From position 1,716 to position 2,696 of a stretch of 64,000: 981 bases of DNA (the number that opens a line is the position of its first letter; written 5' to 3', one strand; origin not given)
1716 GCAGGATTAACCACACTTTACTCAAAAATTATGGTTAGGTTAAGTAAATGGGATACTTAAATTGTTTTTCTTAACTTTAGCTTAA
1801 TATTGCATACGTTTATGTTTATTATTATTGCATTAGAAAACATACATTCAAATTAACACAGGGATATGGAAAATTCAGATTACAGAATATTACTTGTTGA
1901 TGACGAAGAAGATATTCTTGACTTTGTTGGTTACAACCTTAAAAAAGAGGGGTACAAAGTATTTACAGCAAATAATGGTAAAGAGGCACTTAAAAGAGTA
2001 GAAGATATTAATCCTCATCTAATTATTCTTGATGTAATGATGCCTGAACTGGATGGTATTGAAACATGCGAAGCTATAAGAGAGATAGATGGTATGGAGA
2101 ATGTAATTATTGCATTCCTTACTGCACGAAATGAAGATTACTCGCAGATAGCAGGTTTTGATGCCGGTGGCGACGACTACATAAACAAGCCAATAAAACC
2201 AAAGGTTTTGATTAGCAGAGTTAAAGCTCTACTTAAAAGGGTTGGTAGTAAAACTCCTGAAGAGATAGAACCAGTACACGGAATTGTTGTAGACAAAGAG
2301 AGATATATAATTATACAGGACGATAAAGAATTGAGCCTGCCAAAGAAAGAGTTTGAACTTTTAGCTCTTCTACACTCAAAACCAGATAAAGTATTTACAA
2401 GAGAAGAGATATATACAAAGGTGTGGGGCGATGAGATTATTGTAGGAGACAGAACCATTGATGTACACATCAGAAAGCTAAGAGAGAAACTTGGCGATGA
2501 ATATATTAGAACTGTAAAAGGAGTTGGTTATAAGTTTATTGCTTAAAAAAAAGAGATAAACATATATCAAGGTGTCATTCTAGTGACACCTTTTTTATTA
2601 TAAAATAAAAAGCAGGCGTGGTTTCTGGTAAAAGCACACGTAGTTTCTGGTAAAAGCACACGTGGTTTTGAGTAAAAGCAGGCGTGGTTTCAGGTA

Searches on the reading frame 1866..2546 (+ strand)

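Call 73: search_protein_families(library=pfam, proteins=[window:1866-2546:+], max_evalue=0.00001)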
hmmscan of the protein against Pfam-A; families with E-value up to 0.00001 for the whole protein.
window:1866-2546:+ (226 aa): 2 families
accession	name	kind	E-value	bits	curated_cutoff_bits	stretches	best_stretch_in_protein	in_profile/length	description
PF00072.30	Response_reg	-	4e-27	95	30.2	1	8-120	1-111/111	Response regulator receiver domain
PF00486.34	Trans_reg_C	-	1.2e-25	89.8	26.2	1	154-224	2-77/77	Transcriptional regulatory protein, C terminal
